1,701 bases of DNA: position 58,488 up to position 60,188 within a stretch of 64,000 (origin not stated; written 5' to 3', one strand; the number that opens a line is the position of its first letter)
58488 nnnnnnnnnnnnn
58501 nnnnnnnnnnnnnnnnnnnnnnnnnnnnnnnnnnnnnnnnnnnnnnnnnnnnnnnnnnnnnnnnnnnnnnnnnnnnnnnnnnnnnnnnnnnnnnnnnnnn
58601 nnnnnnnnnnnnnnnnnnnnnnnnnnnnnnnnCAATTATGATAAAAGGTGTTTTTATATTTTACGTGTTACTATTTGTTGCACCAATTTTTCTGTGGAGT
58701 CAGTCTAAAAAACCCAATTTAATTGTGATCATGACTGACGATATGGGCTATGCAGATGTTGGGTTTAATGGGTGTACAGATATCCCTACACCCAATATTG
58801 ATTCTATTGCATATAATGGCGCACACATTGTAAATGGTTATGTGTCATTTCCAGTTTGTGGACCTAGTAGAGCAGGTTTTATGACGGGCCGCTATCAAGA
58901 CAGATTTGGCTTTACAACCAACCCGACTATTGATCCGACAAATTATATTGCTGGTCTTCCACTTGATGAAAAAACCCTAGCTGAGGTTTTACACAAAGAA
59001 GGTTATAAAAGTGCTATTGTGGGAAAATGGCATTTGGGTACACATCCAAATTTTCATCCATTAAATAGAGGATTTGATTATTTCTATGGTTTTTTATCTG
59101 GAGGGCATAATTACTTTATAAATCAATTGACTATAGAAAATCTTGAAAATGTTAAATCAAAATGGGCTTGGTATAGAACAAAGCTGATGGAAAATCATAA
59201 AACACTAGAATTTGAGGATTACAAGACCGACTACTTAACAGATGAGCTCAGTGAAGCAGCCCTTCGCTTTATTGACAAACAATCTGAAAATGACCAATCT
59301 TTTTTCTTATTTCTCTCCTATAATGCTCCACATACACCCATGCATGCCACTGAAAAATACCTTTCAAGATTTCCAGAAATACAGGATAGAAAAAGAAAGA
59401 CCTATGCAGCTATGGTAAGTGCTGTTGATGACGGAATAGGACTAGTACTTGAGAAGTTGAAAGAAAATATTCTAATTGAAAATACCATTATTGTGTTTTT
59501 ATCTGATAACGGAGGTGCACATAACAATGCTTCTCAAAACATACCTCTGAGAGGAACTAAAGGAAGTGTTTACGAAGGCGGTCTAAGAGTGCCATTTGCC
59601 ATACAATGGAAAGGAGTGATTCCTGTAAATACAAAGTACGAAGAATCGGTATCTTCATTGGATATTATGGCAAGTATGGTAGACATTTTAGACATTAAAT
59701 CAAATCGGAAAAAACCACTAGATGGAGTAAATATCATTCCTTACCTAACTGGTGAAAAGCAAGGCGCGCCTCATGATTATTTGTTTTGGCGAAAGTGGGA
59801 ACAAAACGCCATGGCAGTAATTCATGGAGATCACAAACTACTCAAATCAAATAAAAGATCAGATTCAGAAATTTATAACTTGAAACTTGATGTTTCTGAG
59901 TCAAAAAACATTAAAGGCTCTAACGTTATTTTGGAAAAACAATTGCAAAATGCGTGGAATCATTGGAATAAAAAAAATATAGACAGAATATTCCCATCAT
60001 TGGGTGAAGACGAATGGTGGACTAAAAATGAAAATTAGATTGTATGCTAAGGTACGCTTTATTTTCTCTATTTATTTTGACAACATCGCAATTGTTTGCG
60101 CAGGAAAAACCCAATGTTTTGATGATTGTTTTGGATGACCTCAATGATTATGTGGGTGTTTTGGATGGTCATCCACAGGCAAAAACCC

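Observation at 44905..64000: SusC/D locus with four sulfatases, one GH and no regulator, fused to galK-galT-SSS: candidate undescribed sulfated-galactan/oligosaccharide utilisation system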

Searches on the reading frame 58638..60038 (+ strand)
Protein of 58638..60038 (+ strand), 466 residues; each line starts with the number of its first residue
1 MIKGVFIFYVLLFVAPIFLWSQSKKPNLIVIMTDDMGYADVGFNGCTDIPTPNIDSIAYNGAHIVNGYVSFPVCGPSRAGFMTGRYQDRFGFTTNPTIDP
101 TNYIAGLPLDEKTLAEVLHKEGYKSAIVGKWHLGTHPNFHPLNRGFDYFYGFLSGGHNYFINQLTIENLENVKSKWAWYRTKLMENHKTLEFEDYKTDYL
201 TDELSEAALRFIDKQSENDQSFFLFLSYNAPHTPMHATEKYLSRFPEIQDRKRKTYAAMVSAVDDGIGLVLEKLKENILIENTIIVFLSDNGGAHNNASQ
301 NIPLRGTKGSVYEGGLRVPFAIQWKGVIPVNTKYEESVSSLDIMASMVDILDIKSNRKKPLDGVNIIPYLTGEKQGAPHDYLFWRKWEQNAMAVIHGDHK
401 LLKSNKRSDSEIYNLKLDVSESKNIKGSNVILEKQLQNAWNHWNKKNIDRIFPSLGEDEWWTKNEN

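Call 4: search_protein_families(library=pfam, proteins=[window:58638-60038:+])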
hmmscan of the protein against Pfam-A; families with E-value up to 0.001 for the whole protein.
window:58638-60038:+ (466 aa): 3 families
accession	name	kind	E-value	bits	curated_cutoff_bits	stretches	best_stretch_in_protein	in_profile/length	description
PF00884.28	Sulfatase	-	7.9e-62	209.7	25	1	26-353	1-301/301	Sulfatase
PF16347.10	SGSH_C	-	8.2e-08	33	29.3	1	310-431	10-137/154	N-sulphoglucosamine sulphohydrolase, C-terminal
PF01663.27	Phosphodiest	-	8.5e-08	32.6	23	1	50-303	19-231/342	Type I phosphodiesterase / nucleotide pyrophosphatase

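Call 22: search_solved_structures(query=window:58638-60038:+, max_evalue=1e-10)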
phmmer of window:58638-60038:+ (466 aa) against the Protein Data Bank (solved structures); distinct sequences matched with E-value up to 1e-10: 79 (the best 60 are shown).
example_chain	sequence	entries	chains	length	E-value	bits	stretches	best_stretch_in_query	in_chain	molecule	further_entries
6bia_A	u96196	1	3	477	7.3e-98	331.5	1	22-446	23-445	Sulfatase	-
6b0k_A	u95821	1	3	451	1.1e-95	324.4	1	24-446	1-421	Iota-carrageenan sulfatase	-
6b0j_A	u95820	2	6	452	1.1e-95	324.4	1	24-446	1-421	Iota-carrageenan sulfatase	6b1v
6prm_A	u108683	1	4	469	1.7e-95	323.7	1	23-436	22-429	exo-4S-kappa carrageenan S1 sulfatase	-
9hh3_A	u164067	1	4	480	9.7e-95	321.2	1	21-461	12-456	Sulfatase, family S1-19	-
6psm_A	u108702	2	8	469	5.2e-94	318.8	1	23-436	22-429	exo-4S-kappa carrageenan S1 sulfatase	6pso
9hh2_A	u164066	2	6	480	3.6e-93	316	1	21-461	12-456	Sulfatase, family S1-19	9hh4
9fo1_A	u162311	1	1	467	1.3e-61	212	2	196-443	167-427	k-carrageenan sulfatase S1_16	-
1fsu_A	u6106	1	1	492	5.3e-54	186.9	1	23-369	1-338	N-ACETYLGALACTOSAMINE-4-SULFATASE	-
6ust_A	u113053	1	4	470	1.4e-53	185.5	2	25-246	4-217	N-acetylgalactosamine 6-sulfate sulfatase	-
7stt_A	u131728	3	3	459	3.2e-53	184.3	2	250-455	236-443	N-acetylgalactosamine-6-sulfatase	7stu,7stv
4fdi_A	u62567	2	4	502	9.5e-51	176.2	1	24-427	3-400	N-acetylgalactosamine-6-sulfatase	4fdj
7an1_AAA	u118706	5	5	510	4.7e-50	173.9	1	23-430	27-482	Arylsulfatase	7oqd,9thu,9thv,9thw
7all_AAA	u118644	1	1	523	1.6e-49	172.1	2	22-250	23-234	Arylsulfatase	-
8eg3_A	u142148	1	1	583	2.9e-48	168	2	13-152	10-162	Steryl-sulfatase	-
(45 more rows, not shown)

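Call 74: search_protein_families(library=ncbifam, proteins=[window:58638-60038:+], max_evalue=0.00001)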
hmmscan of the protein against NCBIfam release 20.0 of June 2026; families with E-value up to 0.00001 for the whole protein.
window:58638-60038:+ (466 aa): 5 families
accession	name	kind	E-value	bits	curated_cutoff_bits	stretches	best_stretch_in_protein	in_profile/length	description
NF010322.0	PRK13759.1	equivalog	1.1e-43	149.5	481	2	22-247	3-227/486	arylsulfatase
TIGR03417.1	chol_sulfatase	equivalog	2.6e-33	115.7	433.45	2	251-446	250-443/500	choline-sulfatase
NF052527.1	Mn_arylsulf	exception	4.3e-23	82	850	2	25-133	1-103/479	manganese-dependent arylsulfatase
NF045661.1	HdlasePehA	equivalog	1e-21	77.1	900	2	252-376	280-398/506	phosphoric/sulfuric ester hydrolase PehA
NF038282.1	LapC_YejM_PbgA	exception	5.6e-07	28.2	825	1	209-359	379-509/584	LPS biosynthesis-modulating metalloenzyme YejM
